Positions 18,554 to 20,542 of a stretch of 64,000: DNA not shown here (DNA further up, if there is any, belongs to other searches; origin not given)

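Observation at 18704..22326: Complete bacillithiol-type biosynthesis gene set (bshA-bshC operon, divergent bshB) in an archaeal context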

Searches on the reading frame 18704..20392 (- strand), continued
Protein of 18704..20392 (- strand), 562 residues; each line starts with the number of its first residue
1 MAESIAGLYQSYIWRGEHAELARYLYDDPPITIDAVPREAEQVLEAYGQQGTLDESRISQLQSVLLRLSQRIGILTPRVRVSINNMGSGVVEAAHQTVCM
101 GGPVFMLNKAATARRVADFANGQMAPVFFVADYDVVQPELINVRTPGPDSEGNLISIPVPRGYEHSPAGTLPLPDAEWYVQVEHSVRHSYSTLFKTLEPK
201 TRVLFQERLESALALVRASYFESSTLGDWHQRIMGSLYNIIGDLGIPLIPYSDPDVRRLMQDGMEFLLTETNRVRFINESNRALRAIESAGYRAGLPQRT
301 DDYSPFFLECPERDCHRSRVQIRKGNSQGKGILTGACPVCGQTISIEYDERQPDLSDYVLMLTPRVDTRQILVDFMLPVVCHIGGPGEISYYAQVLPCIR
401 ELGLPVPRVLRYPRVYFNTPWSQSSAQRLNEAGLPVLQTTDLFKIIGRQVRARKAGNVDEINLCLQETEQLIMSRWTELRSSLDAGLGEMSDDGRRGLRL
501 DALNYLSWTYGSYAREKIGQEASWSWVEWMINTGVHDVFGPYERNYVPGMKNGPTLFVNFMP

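Call 24: list_cluster_members(proteins=[P0123, P0124, P0127, P0129, P0133, P0137, P0145, P0153, P0155, P0180])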
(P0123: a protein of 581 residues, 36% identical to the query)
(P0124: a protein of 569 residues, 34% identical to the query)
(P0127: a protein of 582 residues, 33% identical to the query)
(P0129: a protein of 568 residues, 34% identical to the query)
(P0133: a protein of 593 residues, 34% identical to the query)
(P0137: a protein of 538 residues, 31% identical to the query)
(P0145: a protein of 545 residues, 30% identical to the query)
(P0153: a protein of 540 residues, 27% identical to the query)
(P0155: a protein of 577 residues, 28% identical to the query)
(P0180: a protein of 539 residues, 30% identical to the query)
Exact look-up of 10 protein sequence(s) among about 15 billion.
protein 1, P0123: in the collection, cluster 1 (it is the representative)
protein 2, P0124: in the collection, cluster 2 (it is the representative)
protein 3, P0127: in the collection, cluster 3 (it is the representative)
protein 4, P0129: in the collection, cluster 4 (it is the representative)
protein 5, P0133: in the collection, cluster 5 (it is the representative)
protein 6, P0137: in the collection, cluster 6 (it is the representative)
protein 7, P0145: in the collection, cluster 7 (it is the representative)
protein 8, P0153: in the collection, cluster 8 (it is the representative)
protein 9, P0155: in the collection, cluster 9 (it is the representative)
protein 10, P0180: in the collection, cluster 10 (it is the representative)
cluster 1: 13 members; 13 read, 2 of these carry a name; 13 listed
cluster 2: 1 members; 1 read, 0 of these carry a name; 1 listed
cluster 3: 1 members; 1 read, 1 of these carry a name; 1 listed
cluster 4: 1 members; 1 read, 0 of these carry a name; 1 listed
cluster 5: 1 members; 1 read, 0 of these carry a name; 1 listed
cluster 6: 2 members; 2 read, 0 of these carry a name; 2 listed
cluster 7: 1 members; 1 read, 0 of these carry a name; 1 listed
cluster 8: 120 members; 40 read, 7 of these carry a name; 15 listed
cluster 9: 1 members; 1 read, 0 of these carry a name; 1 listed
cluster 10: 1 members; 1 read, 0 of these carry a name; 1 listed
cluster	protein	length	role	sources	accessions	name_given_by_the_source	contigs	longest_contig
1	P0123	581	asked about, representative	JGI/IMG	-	-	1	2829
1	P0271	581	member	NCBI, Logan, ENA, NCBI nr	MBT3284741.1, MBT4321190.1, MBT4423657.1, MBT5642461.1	bacillithiol biosynthesis BshC [Candidatus Bathyarchaeota archaeon]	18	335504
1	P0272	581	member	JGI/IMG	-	uncharacterized protein YllA (UPF0747 family)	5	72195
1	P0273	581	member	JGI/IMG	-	-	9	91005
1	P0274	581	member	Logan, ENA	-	-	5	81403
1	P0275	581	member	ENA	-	-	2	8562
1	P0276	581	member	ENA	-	-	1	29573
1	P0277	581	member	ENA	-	-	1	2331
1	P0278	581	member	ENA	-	-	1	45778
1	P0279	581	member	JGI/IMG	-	-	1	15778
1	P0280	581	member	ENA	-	-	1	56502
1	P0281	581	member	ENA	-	-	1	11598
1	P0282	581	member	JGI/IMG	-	-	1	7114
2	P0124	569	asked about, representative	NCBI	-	-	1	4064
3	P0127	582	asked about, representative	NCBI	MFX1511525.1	MAG: bacillithiol biosynthesis BshC [Promethearchaeota archaeon]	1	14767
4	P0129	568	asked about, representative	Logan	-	-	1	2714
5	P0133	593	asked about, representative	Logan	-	-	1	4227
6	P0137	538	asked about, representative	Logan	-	-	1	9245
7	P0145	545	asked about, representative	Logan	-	-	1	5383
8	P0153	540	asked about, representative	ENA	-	-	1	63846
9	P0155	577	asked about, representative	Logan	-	-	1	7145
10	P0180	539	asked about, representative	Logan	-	-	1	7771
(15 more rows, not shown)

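Call 40: find_related_loci(query=A1, collection=genome_contigs, flank=7000)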
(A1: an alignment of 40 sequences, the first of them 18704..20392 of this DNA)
Query A1 (562 aa) in genome_contigs; peptide patterns used: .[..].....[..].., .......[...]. (x = any residue, [..] = any of these).
599 stretches matched a pattern (row limit reached: there are more); 104 encode a relative of the query (tblastn E <= 1e-3); the best 80 are kept; 80 distinct loci.
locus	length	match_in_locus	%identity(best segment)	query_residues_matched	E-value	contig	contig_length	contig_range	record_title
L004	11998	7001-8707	48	1-560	0e+0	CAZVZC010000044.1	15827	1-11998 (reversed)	MAG TPA_asm: uncultured archaeon isolate binchicken_co33_456 genome assembly, contig: NODE_4134_length_15827_cov_8.87255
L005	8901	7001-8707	48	1-560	0e+0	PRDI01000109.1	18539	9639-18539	MAG: Candidatus Thorarchaeota archaeon isolate OWC3 Thor_OWC3_109, whole genome shotgun sequence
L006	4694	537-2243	47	1-560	0e+0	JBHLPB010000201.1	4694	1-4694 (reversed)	MAG: Promethearchaeota archaeon isolate DZ3S.363 DZ3S.363@83010, whole genome shotgun sequence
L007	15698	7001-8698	47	4-560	1e-178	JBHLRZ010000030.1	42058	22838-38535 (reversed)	MAG: Candidatus Thorarchaeota archaeon isolate TM2M.152 TM2M.152@1361, whole genome shotgun sequence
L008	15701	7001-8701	45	4-561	1e-178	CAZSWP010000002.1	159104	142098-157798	MAG TPA_asm: uncultured archaeon isolate SRP141376_co1_380 genome assembly, contig: NODE_183_length_159104_cov_5.205151,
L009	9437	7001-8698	47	4-560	2e-178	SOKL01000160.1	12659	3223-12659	MAG: Candidatus Thorarchaeota archaeon isolate E44_bin77 NODE_1995_length_12659_cov_4.753729, whole genome shotgun seque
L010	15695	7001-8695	46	4-561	5e-178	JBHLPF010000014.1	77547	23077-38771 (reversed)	MAG: Promethearchaeota archaeon isolate DZ3S.43 DZ3S.43@620, whole genome shotgun sequence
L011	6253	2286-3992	47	1-560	3e-179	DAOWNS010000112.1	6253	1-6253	MAG TPA_asm: Candidatus Thorarchaeota archaeon isolate CSMAG_3034 CSMAG_3034_k141_1146665_length_6253_cov_15.6319, whole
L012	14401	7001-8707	47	1-560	2e-177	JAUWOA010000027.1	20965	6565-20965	MAG: Candidatus Thorarchaeota archaeon isolate CSMAG_2438 CSMAG_2438_k141_578120_length_20965_cov_96.6675, whole genome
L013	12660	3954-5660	47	1-560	5e-177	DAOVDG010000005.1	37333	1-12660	MAG TPA_asm: Candidatus Thorarchaeota archaeon isolate CSMAG_1051 CSMAG_1051_k141_260705_length_37333_cov_69.9573, whole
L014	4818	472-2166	46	4-561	0e+0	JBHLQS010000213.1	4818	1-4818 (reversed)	MAG: Candidatus Thorarchaeota archaeon isolate QM1B.10 QM1B.10@93133, whole genome shotgun sequence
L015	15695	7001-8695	47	5-560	3e-176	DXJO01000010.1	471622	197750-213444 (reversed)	MAG TPA_asm: Candidatus Thorarchaeota archaeon isolate MAG_9 k127_45482, whole genome shotgun sequence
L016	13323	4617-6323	47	1-560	1e-175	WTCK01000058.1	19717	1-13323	MAG: Candidatus Thorarchaeota archaeon isolate GLR93 c_000000409077, whole genome shotgun sequence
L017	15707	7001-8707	45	1-560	1e-174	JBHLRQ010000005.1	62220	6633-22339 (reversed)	MAG: Candidatus Thorarchaeota archaeon isolate TM1S.149 TM1S.149@510, whole genome shotgun sequence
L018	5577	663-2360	46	4-560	1e-177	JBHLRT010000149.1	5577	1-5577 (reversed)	MAG: Candidatus Thorarchaeota archaeon isolate TM1S.7 TM1S.7@46397, whole genome shotgun sequence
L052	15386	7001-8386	48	108-560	5e-150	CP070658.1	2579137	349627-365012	MAG: Candidatus Thorarchaeota archaeon isolate bin8 chromosome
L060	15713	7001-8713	37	8-562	6e-121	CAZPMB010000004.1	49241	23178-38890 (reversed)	MAG TPA_asm: uncultured Candidatus Bathyarchaeia archaeon isolate binchicken_co383_203 genome assembly, contig: NODE_87_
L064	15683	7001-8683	35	8-559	6e-118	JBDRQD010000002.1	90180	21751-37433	MAG: Candidatus Bathyarchaeota archaeon isolate MEGAHIT-group-2.2 k141_181093, whole genome shotgun sequence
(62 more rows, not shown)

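Call 45: search_protein_families(library=pfam, proteins=[L060:5878-6861:+, L060:5863-6783:-, L064:5975-6922:+, L064:8689-9282:-, L060:4443-4907:+, L060:3081-4358:+, L060:10008-11672:+, L064:4528-5172:-, L064:3132-4376:-, L064:10481-10954:-], max_evalue=0.001)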
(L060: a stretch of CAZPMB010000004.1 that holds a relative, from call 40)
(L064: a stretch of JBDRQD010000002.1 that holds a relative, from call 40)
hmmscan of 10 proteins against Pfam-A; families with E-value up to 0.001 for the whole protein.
L060:5878-6861:+ (327 aa): 1 family
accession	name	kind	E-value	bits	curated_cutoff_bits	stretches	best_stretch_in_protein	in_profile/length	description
PF04909.20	Amidohydro_2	-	3.5e-43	148.8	26.4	1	20-325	1-289/289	Amidohydrolase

L060:5863-6783:- (306 aa): 0 families

L064:5975-6922:+ (315 aa): 1 family
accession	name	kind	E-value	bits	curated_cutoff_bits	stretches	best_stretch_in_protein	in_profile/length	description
PF04909.20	Amidohydro_2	-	2.4e-45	156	26.4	1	9-314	1-289/289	Amidohydrolase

L064:8689-9282:- (197 aa): 2 families
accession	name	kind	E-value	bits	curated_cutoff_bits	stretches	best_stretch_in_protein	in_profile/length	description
PF14595.12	Thioredoxin_9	-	1.1e-18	67.7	25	1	25-140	4-117/129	Thioredoxin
PF00085.26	Thioredoxin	-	0.00062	20.2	23.5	1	67-117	22-72/103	Thioredoxin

L060:4443-4907:+ (154 aa): 4 families
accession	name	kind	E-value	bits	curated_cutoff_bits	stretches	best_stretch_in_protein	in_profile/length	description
PF12867.12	DinB_2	-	1.8e-12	48.3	24.8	1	17-141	7-128/128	DinB superfamily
PF04978.18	MST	-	1.5e-08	35.7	27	1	9-143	3-142/149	Mycothiol-S-transferase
PF05163.17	DinB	-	1.1e-07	32.4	23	1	1-145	1-142/165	DinB family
PF07609.16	DUF1572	-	2.3e-06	27.9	23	1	19-114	21-115/163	Protein of unknown function (DUF1572)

L060:3081-4358:+ (425 aa): 1 family
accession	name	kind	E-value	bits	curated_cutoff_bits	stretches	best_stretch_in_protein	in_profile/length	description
PF24827.1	AstE_AspA_cat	-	6.8e-15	55.6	25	1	132-328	2-191/192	Succinylglutamate desuccinylase/Aspartoacylase catalytic domain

L060:10008-11672:+ (554 aa): 2 families
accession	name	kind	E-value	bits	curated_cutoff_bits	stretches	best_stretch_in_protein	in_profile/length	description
PF07969.17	Amidohydro_3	-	3.2e-09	37.2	29.7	1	466-535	405-471/472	Amidohydrolase family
PF01979.26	Amidohydro_1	-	1e-07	32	25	1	468-533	281-343/345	Amidohydrolase family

L064:4528-5172:- (214 aa): 1 family
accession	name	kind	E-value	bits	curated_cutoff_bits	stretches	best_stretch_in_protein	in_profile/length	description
PF01558.24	POR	-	4.9e-38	131.4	27.4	1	39-207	1-172/173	Pyruvate ferredoxin/flavodoxin oxidoreductase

L064:3132-4376:- (414 aa): 3 families
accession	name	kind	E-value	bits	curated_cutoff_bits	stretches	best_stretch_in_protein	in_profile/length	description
PF01855.24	POR_N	-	2.7e-54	184.8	27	1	34-258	2-230/231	Pyruvate flavodoxin/ferredoxin oxidoreductase, thiamine diP-bdg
PF17147.9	PFOR_II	-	2.5e-28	98.9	27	1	277-382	1-102/102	Pyruvate:ferredoxin oxidoreductase core domain II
PF02780.25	Transketolase_C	-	1.4e-08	35.1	25.9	1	273-353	6-86/124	Transketolase, C-terminal domain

L064:10481-10954:- (157 aa): 3 families
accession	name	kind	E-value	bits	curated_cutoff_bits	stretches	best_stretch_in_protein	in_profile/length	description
PF12867.12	DinB_2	-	8.5e-12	46.1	24.8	1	20-144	7-128/128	DinB superfamily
PF04978.18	MST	-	4.6e-05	24.3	27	1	19-146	10-142/149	Mycothiol-S-transferase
PF05163.17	DinB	-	0.00044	20.7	23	0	21-148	18-142/165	DinB family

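Call 46: predict_structure(alignment_id=A1)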
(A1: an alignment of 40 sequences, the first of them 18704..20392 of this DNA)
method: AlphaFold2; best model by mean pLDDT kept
length: 562 residues; sequences in the alignment: 40
mean_pLDDT: 86.2   pTM: 0.88
mean pLDDT of the five models: 86.2, 84.4, 79.4, 75.6, 75.0
residues with pLDDT >= 90: 282; 70-90: 230; 50-70: 46; < 50: 4
segments of 3 or more residues with pLDDT < 50: 148-151
pLDDT, mean of each block of 10 residues (from residue 1): 73 74 79 86 90 88 97 97 94 78 84 91 89 68 60 72 88 94 89 87 94 95 92 95 95 91 94 95 94 87 91 91 83 93 92 93 88 93 77 89 90 77 86 91 92 92 89 90 75 76 82 62 82 90 85 73 66
secondary structure, 60 per line:
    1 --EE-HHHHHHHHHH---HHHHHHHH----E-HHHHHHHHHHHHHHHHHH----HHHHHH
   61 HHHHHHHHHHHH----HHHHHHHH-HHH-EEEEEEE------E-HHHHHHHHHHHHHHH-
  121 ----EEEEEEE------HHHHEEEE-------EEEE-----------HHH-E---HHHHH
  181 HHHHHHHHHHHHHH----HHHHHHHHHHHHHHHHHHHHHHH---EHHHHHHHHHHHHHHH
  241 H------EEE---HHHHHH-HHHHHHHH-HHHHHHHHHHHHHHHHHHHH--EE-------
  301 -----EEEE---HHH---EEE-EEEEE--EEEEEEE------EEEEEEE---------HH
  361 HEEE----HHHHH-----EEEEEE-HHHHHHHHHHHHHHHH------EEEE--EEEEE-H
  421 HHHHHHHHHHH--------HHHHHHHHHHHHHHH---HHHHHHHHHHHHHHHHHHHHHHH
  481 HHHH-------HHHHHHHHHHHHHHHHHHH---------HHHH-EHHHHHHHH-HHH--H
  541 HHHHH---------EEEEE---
elements in order: H6-15 H19-26 H33-50 H55-72 H77-84 E90-96 H105-119 E125-131 H138-141 E142-145 E153-156 H176-194 H199-221 H226-241 E248-250 H254-259 H261-268 H270-289 E306-309 E319-321 E323-327 E330-336 E343-349 E362-364 H369-373 E379-384 H386-401 E408-411 E414-418 H420-431 H440-454 H458-484 H492-510 H520-523 H526-533 H540-545 E555-559

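Call 50: fold_search(model_id=the predicted structure, library=pdb)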
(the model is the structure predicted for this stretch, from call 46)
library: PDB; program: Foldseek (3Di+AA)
matches with E <= 10: 418; with E <= 0.001: 3
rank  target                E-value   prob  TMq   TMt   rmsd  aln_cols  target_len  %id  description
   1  4wbd                  8.6e-17  1.00  0.68  0.70  15.9       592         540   14  The crystal structure of BshC from Bacillus subtilis complexed with citrate and ADP (released 2014-12-31)
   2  1irx_A                5.8e-07  1.00  0.36  0.40  16.4       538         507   12  Crystal structure of class I lysyl-tRNA synthetase (released 2002-04-17)
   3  1irx_B                3.3e-06  1.00  0.36  0.40  16.9       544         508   14  Crystal structure of class I lysyl-tRNA synthetase (released 2002-04-17)
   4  2x1l_C                3.9e-02  0.54  0.24  0.28  17.1       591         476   10  Crystal structure of Mycobacterium smegmatis methionyl-tRNA synthetase in complex with methionine and adenosine (released 2010-07-28)
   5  2x1l_A                4.1e-02  0.35  0.20  0.22  18.5       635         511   10  Crystal structure of Mycobacterium smegmatis methionyl-tRNA synthetase in complex with methionine and adenosine (released 2010-07-28)
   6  5k0t_C                4.7e-02  0.44  0.23  0.26  16.8       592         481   10  Crystal structure of methionyl-tRNA synthetase MetRS from Brucella melitensis in complex with inhibitor Chem 1415 (released 2016-05-25)
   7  5k0s_C                4.7e-02  0.41  0.21  0.24  16.4       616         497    8  Crystal structure of methionyl-tRNA synthetase MetRS from Brucella melitensis in complex with inhibitor Chem 1312 (released 2016-05-25)
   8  7wpm                  8.3e-02  0.28  0.19  0.20  18.0       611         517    7  Methionyl-tRNA synthetase from Staphylococcus aureus complexed with a fragment and ATP (released 2022-04-27)
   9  4py2_B                8.7e-02  0.35  0.23  0.26  16.7       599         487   10  Crystal structure of methionyl-tRNA synthetase MetRS from Brucella melitensis in complex with inhibitor 1-{3-[(3,5-DIC (released 2015-04-15)
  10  6ax8                  8.7e-02  0.25  0.21  0.22  17.9       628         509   10  Mycobacterium tuberculosis methionyl-tRNA synthetase in complex with methionyl-adenylate (released 2018-04-11)
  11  5k0s_B                9.6e-02  0.35  0.24  0.27  16.9       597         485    9  Crystal structure of methionyl-tRNA synthetase MetRS from Brucella melitensis in complex with inhibitor Chem 1312 (released 2016-05-25)
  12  4py2_A                1.1e-01  0.28  0.21  0.23  16.6       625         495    9  Crystal structure of methionyl-tRNA synthetase MetRS from Brucella melitensis in complex with inhibitor 1-{3-[(3,5-DIC (released 2015-04-15)
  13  4h3s                  1.5e-01  0.44  0.21  0.21  12.0       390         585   10  The Structure of Glutaminyl-tRNA Synthetase from Saccharomyces Cerevisiae (released 2013-04-24)
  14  9ymm_D                1.8e-01  0.35  0.22  0.25  16.7       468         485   11  Crystal structure of Glutamate--tRNA ligase (GltX) from Moraxella catarrhalis in complex with 5'-O-(N-Glutamyl)sulfamo (released 2025-10-22)
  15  7k86_A                2.0e-01  0.44  0.19  0.23  16.1       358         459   11  Crystal Structure of Glutamyl-tRNA synthetase (gltX) from Stenotrophomonas maltophilia (released 2020-10-07)
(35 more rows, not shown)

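Call 53: search_protein_families(library=ncbifam, proteins=[P0123, P0153, P0127, P0137, P0180, P0181, P0188, P0193, P0210, P0250], max_evalue=0.001)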
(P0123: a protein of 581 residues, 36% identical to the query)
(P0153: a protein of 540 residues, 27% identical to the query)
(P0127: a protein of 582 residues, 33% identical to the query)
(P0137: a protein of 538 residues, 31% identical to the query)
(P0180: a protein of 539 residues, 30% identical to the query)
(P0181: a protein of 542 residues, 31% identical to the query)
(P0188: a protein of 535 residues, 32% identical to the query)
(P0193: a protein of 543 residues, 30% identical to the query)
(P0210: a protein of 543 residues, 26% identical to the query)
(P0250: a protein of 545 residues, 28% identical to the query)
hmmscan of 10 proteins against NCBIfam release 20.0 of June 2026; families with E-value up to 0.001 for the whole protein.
P0123 (581 aa): 1 family
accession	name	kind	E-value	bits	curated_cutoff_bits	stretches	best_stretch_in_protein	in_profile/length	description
TIGR03998.1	thiol_BshC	equivalog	3.3e-12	46.1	265.8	2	365-493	321-444/529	bacillithiol biosynthesis cysteine-adding enzyme BshC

P0153 (540 aa): 1 family
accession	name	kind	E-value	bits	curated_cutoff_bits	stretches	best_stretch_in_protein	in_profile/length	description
TIGR03998.1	thiol_BshC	equivalog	2.5e-21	76.1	265.8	1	54-455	46-415/529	bacillithiol biosynthesis cysteine-adding enzyme BshC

P0127 (582 aa): 1 family
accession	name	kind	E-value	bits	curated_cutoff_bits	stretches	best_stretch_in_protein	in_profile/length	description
TIGR03998.1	thiol_BshC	equivalog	2.3e-11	43.3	265.8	1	221-520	188-469/529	bacillithiol biosynthesis cysteine-adding enzyme BshC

P0137 (538 aa): 1 family
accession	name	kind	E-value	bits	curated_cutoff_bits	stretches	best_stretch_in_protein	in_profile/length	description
TIGR03998.1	thiol_BshC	equivalog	2.9e-22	79.3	265.8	1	49-479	43-443/529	bacillithiol biosynthesis cysteine-adding enzyme BshC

P0180 (539 aa): 1 family
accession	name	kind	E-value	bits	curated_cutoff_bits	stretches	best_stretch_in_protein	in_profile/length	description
TIGR03998.1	thiol_BshC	equivalog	6.6e-111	371.8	265.8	1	56-530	47-524/529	bacillithiol biosynthesis cysteine-adding enzyme BshC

P0181 (542 aa): 1 family
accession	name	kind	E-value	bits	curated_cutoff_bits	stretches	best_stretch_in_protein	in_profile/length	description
TIGR03998.1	thiol_BshC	equivalog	2.9e-115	386.1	265.8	1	20-537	2-526/529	bacillithiol biosynthesis cysteine-adding enzyme BshC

P0188 (535 aa): 1 family
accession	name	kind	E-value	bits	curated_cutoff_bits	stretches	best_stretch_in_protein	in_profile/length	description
TIGR03998.1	thiol_BshC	equivalog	5.5e-126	421.5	265.8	1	14-531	2-528/529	bacillithiol biosynthesis cysteine-adding enzyme BshC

P0193 (543 aa): 1 family
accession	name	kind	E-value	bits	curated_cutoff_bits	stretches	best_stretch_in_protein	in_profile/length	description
TIGR03998.1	thiol_BshC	equivalog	1.2e-151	506.2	265.8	1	13-539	3-528/529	bacillithiol biosynthesis cysteine-adding enzyme BshC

P0210 (543 aa): 1 family
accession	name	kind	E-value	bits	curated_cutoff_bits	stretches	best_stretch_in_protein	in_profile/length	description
TIGR03998.1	thiol_BshC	equivalog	2.6e-160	534.8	265.8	1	13-537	3-527/529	bacillithiol biosynthesis cysteine-adding enzyme BshC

P0250 (545 aa): 1 family
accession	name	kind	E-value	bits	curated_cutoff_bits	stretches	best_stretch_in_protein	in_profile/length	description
TIGR03998.1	thiol_BshC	equivalog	4.1e-125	418.6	265.8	1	13-539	2-526/529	bacillithiol biosynthesis cysteine-adding enzyme BshC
